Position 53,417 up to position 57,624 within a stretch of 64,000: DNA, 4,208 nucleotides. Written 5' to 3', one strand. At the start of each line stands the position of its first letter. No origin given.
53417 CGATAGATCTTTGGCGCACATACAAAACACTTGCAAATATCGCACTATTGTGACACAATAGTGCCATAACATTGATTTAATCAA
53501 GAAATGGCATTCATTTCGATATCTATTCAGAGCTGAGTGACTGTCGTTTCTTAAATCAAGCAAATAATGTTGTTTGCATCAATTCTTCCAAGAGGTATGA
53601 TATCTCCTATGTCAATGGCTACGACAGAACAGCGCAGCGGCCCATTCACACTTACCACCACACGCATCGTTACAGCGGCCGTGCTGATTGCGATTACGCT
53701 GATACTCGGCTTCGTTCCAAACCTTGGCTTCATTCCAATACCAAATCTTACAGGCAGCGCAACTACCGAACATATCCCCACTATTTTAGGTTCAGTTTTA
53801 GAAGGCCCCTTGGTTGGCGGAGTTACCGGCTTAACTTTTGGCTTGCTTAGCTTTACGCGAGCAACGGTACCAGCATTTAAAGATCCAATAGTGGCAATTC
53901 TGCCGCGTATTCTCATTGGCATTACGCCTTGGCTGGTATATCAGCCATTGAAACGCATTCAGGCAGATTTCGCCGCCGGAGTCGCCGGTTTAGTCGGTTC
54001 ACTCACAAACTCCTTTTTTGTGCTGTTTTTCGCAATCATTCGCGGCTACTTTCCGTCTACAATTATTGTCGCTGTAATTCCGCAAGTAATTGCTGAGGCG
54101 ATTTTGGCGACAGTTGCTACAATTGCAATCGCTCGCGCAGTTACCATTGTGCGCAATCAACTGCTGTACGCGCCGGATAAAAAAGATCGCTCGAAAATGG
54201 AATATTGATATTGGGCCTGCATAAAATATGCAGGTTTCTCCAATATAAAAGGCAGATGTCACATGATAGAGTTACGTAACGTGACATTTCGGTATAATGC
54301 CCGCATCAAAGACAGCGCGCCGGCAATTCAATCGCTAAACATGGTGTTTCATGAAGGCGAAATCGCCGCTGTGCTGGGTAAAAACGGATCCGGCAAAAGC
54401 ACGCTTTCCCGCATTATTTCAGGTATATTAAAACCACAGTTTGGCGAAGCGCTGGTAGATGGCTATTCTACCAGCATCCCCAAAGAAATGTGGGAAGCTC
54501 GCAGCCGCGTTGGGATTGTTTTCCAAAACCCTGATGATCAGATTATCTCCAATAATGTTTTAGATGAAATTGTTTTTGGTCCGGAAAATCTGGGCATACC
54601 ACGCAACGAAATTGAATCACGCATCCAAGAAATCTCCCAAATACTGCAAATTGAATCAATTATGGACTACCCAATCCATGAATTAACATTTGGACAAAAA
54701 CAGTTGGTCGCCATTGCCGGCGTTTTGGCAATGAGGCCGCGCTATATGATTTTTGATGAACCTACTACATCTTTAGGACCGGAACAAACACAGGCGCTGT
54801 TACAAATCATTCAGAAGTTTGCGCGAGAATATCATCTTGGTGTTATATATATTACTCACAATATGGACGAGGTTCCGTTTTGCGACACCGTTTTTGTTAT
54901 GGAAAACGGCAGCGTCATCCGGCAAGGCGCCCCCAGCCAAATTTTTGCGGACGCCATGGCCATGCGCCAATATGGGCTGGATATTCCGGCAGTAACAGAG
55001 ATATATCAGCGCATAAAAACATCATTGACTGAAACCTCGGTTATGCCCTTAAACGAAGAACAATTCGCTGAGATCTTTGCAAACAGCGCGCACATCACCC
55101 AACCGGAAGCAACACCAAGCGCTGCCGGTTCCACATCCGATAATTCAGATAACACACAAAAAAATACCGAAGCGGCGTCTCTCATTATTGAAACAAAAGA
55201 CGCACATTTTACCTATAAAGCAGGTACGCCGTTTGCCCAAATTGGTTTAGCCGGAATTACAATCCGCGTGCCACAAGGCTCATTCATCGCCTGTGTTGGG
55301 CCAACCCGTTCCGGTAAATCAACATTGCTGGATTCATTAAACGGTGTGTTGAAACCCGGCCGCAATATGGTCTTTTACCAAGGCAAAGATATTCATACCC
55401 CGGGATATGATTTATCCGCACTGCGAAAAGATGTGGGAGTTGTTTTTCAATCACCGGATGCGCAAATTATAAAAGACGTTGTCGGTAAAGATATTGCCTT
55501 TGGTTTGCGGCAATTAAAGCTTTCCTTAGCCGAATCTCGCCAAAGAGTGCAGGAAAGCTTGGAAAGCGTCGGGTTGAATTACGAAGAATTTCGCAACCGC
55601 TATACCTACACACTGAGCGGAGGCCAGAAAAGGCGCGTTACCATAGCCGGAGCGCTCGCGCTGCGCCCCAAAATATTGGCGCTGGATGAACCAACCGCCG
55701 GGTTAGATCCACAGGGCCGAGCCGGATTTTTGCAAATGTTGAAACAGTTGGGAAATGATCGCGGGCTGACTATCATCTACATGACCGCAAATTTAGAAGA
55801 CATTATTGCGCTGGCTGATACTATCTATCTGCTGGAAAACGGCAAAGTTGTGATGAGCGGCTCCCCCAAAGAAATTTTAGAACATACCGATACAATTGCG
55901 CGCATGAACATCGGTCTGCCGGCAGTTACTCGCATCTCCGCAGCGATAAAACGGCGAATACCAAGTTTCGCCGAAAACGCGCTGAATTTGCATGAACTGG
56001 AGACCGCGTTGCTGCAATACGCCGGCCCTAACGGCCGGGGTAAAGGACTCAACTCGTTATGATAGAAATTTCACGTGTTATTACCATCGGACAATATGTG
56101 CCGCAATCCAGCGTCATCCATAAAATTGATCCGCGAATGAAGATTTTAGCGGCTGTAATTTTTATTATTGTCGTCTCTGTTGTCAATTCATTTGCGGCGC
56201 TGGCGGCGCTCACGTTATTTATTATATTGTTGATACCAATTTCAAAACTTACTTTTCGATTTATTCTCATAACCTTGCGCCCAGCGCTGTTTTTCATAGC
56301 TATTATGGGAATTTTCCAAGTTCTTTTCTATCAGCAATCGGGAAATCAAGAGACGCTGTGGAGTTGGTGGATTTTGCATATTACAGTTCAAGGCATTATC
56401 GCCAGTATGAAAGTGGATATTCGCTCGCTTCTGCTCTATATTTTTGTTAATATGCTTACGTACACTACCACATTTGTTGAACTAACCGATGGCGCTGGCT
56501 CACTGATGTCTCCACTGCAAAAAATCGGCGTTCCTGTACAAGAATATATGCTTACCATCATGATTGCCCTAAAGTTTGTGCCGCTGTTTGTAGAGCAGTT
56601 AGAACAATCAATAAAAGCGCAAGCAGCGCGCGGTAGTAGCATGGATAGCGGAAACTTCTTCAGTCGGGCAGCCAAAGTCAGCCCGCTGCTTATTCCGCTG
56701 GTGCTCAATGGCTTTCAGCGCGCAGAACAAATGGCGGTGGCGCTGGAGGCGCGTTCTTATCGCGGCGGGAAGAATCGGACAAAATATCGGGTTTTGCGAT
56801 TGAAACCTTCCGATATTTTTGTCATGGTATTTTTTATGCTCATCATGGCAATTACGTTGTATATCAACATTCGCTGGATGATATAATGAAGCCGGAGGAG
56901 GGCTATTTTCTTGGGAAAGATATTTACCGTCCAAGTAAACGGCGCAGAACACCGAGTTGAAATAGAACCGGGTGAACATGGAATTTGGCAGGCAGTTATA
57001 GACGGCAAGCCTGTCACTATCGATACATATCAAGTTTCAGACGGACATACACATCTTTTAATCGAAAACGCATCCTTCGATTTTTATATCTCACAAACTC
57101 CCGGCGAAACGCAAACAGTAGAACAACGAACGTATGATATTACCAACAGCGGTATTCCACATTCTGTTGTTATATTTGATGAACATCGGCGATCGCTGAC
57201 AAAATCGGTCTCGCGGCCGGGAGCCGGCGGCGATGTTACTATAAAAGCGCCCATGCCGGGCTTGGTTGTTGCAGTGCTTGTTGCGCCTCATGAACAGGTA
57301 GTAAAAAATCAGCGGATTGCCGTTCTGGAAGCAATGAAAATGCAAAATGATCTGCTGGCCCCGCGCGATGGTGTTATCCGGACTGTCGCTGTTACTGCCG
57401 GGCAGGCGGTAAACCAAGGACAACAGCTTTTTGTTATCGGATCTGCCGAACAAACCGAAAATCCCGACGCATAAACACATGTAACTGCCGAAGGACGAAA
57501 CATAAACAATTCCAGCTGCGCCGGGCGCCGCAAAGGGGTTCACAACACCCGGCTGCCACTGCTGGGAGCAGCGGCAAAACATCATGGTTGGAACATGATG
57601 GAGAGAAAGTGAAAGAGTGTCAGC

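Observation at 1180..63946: Nine copies of a ~137-bp TIR-bounded, hairpin-rich element confined to intergenic DNA (family A)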

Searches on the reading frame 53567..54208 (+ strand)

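Call 69: search_protein_families(library=pfam, proteins=[window:53567-54208:+], max_evalue=0.00001)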
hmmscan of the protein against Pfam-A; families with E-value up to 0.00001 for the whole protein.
window:53567-54208:+ (213 aa): 1 family
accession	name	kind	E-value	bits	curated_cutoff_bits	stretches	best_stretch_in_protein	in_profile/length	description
PF12822.12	ECF_trnsprt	-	5.9e-20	72.4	30.7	1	33-188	2-168/169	ECF transporter, substrate-specific component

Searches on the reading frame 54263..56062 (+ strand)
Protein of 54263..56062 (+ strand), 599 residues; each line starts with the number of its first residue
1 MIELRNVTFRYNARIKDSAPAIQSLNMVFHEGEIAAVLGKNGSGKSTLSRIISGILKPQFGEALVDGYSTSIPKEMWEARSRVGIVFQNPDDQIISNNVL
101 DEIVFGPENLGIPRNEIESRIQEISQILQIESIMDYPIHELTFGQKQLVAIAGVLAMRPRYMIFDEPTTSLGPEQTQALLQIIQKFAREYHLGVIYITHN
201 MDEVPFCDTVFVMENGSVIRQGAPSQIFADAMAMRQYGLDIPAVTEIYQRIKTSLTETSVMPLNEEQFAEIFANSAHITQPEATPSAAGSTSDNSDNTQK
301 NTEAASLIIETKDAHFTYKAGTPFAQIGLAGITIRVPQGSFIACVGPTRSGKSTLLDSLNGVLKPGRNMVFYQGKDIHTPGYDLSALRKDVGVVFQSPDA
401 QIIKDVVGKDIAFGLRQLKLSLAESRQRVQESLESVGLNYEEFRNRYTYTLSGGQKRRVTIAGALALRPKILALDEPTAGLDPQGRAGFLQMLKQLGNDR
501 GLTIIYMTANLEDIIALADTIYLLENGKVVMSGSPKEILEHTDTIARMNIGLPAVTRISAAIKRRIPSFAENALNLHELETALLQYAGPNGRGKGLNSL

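Call 69: search_protein_families(library=pfam, proteins=[window:54263-56062:+], max_evalue=0.00001)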
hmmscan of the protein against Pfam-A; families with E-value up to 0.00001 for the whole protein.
window:54263-56062:+ (599 aa): 5 families
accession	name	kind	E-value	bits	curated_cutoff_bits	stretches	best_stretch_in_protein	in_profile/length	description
PF00005.33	ABC_tran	-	7e-55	185.8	25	2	23-169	2-137/137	ABC transporter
PF13304.12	AAA_21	-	1.1e-19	72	27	1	137-201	234-300/304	AAA domain, putative AbiEii toxin, Type IV TA system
PF02463.25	SMC_N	-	1.2e-14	54.7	40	1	32-209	24-207/220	RecF/RecN/SMC N terminal domain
PF13555.12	AAA_29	-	1.5e-09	37.9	27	0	336-369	19-52/61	P-loop containing region of AAA domain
PF13175.12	AAA_15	-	7.6e-08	32.8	32.1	0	31-59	23-50/374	AAA ATPase domain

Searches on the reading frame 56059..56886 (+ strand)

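Call 69: search_protein_families(library=pfam, proteins=[window:56059-56886:+], max_evalue=0.00001)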
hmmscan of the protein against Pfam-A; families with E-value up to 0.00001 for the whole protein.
window:56059-56886:+ (275 aa): 1 family
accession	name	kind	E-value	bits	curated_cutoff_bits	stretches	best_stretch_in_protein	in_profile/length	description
PF02361.21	CbiQ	-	5.5e-34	118.1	25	1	16-243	1-216/216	Cobalt transport protein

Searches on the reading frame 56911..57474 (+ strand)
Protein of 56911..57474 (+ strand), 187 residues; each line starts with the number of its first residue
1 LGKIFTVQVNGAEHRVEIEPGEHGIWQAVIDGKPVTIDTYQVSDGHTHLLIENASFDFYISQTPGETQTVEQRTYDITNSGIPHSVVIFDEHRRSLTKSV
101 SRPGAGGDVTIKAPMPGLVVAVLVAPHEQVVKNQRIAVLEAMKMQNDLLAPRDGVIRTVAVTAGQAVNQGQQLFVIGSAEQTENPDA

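Call 70: search_protein_families(library=pfam, proteins=[window:56911-57474:+], max_evalue=0.1)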
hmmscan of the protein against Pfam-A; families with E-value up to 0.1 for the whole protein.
window:56911-57474:+ (187 aa): 6 families
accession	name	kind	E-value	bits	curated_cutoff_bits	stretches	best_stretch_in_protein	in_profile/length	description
PF00364.28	Biotin_lipoyl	-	6.2e-17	61.6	22.1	1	110-176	2-73/73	Biotin-requiring enzyme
PF13437.12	HlyD_3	-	2.7e-07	31.7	22.2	1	148-177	2-31/106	HlyD family secretion protein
PF13533.13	Biotin_lipoyl_2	-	1.2e-06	28.6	29.8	1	153-176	8-31/32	Biotin-lipoyl like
PF16576.10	HlyD_D23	-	0.00023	20.9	30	1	142-179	105-142/214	Barrel-sandwich domain of CusB or HlyD membrane-fusion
PF18140.6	PCC_BT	-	0.01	16.4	23.5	1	5-98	34-121/126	Propionyl-coenzyme A carboxylase BT domain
PF06898.16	YqfD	-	0.086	12.1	25.2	0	130-168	169-207/379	Putative stage IV sporulation protein YqfD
